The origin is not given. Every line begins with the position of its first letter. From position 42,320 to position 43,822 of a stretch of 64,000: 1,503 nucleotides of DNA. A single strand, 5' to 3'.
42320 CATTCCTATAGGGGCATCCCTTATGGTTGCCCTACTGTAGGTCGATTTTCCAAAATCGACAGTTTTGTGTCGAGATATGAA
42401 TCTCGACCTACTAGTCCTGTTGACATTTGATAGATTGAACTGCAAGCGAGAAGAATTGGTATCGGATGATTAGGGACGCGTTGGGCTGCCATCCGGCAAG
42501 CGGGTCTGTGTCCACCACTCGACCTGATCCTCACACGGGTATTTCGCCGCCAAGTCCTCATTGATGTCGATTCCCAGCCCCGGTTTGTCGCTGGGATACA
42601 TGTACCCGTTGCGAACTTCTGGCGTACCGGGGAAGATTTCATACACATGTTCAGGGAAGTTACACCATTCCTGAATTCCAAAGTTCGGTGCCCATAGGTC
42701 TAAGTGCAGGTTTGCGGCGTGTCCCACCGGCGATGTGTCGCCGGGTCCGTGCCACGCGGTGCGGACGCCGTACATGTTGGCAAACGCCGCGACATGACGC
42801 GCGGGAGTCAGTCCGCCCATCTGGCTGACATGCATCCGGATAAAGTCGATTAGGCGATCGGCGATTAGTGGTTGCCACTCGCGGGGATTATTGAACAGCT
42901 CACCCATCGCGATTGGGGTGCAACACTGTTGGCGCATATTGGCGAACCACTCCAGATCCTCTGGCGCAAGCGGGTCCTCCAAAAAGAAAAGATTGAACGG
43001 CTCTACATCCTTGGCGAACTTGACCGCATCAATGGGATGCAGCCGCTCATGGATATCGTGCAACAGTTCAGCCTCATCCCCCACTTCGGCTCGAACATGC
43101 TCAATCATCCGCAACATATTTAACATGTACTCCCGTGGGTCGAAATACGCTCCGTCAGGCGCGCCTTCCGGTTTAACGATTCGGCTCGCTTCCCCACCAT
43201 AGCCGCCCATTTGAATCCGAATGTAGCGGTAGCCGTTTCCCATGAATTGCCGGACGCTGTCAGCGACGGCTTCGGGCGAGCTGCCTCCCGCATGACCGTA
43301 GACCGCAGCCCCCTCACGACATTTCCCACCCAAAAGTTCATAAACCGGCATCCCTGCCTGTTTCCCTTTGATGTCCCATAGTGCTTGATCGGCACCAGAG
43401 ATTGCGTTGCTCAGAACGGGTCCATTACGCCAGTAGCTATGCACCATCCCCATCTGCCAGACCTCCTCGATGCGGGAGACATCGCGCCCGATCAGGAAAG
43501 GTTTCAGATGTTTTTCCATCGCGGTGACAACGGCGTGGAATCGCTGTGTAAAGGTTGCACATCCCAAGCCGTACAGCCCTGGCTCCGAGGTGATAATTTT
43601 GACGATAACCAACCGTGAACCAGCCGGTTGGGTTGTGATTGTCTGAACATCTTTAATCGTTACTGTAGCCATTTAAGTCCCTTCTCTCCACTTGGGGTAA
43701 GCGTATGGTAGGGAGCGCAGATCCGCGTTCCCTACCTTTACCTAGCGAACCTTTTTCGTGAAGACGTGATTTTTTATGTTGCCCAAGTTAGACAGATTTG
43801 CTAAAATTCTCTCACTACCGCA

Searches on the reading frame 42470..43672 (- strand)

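Call 10: search_protein_families(library=ncbifam, proteins=[window:42470-43672:-])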
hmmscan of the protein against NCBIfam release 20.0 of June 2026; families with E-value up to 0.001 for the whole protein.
window:42470-43672:- (400 aa): 12 families
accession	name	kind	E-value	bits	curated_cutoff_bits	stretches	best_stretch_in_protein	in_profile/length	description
NF043051.1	ManoateDhtManD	equivalog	1.8e-121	405.8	550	1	5-383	2-388/403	D-mannonate dehydratase ManD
NF011654.0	PRK15072.1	subfamily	4.7e-120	401.2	430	1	5-395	2-399/404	D-galactonate dehydratase family protein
NF010624.0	PRK14017.1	equivalog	1.8e-68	231.4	311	1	11-386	5-367/382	galactonate dehydratase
NF040790.2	glucon_galact_dh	equivalog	4.4e-54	183.8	750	1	13-381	17-372/390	bifunctional D-gluconate/D-galactonate dehydratase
NF047820.1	TalGalacDh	equivalog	8.4e-38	130.2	500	1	21-375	37-361/371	L-talarate/galactarate dehydratase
NF040866.1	AraD_Arch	equivalog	4.2e-31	108.3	650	2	21-158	34-174/372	arabinonate dehydratase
NF011968.0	PRK15440.1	equivalog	4.8e-30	104.7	393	1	27-379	64-392/395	L-rhamnonate dehydratase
NF043002.1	HProlDhtase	equivalog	3.7e-23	82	500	2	41-159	57-170/366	cis-3-hydroxy-L-proline dehydratase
TIGR02534.1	mucon_cyclo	subfamily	5.9e-23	81.5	334.95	2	189-378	176-365/368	muconate/chloromuconate family cycloisomerase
NF041118.1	A_G_epim_Thtga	equivalog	5.2e-09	35.7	500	1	27-156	36-162/341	L-Ala-D/L-Glu epimerase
TIGR01928.1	menC_lowGC_arch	equivalog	7e-08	31.9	200.65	1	203-303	177-276/325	o-succinylbenzoate synthase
TIGR01927.1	menC_gam_Gplu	equivalog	0.00014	21.2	130.55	1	188-303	142-258/307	o-succinylbenzoate synthase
